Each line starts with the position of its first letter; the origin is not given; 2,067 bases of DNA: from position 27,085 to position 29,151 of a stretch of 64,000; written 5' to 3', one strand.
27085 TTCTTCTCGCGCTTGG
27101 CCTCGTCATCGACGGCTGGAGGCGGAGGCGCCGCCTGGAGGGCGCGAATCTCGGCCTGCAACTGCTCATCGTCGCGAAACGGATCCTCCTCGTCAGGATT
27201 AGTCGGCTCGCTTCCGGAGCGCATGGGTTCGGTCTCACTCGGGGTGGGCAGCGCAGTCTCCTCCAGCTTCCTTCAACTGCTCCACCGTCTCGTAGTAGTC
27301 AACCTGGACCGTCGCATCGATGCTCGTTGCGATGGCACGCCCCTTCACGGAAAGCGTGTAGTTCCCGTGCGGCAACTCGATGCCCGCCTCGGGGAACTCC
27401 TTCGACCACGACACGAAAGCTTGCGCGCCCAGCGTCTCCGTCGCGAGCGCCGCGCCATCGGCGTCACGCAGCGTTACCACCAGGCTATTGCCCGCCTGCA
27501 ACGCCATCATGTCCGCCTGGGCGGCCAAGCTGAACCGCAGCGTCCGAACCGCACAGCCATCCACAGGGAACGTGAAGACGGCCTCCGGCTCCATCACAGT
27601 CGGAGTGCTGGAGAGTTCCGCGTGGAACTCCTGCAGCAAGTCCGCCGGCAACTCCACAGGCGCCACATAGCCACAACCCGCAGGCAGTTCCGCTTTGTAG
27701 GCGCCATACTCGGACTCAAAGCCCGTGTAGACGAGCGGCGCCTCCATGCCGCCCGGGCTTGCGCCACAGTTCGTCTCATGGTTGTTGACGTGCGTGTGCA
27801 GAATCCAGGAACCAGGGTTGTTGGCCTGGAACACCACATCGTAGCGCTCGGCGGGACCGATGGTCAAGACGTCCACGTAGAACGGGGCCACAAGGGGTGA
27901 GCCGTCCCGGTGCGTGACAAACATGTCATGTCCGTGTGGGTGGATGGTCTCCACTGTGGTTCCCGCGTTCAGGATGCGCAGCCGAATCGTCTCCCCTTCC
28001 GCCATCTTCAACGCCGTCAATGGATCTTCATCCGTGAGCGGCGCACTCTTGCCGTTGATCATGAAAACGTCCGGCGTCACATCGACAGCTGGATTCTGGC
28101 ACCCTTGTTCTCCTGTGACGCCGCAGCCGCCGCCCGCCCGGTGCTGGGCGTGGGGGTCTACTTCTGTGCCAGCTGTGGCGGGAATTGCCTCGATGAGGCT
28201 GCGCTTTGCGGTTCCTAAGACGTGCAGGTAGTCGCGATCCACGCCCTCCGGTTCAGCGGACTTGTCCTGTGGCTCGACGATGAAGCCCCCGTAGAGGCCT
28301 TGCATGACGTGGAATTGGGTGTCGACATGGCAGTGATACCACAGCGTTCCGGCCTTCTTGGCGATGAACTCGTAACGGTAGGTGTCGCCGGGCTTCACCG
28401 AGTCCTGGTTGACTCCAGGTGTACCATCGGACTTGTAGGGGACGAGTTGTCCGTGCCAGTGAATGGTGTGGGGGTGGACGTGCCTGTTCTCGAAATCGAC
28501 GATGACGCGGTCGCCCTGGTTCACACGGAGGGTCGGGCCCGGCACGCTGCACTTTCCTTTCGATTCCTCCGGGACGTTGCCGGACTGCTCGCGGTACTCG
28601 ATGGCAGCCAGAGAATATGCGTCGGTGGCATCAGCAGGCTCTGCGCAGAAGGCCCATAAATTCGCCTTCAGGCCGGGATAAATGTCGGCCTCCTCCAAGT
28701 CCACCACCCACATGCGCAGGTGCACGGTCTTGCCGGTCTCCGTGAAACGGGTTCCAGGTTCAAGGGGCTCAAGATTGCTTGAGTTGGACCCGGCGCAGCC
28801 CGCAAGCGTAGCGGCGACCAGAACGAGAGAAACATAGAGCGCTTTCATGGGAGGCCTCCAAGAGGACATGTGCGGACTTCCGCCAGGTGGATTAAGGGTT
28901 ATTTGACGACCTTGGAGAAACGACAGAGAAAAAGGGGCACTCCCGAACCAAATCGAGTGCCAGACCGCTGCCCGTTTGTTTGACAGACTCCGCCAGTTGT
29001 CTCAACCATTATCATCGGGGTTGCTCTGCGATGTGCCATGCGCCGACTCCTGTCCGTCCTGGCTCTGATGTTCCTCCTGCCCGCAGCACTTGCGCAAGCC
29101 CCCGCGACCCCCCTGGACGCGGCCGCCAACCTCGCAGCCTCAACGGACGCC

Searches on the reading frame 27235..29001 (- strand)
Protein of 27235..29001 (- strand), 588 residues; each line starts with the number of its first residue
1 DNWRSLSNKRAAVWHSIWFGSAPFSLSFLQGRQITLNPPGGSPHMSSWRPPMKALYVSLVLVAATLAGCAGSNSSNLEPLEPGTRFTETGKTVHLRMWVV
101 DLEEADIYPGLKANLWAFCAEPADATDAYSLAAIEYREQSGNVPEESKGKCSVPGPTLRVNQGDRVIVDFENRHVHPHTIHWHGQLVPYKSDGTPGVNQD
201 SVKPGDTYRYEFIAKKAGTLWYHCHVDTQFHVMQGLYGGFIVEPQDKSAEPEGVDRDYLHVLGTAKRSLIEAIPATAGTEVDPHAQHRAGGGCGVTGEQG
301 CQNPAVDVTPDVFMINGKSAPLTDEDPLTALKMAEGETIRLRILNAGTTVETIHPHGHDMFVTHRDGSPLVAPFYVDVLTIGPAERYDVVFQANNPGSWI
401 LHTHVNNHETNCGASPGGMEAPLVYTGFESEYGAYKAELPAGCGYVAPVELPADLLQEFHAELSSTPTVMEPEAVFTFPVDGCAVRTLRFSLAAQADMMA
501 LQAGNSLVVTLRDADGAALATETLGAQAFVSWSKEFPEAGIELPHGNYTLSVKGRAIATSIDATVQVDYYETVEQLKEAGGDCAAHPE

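Call 8: search_protein_families(library=pfam, proteins=[window:27235-29001:-])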
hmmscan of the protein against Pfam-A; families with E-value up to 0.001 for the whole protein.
window:27235-29001:- (588 aa): 4 families
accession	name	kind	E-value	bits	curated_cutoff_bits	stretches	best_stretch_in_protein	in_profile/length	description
PF07732.21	Cu-oxidase_3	-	1.6e-33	115.7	21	2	152-246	23-118/119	Multicopper oxidase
PF07731.20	Cu-oxidase_2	-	1.4e-26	93.3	20.4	2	330-410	34-124/137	Multicopper oxidase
PF00394.28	Cu-oxidase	-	3.6e-17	63.4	21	1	304-408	30-142/157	Multicopper oxidase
PF13860.13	FlgD_ig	-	0.00019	21.8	27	1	502-554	20-75/79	FlgD Ig-like domain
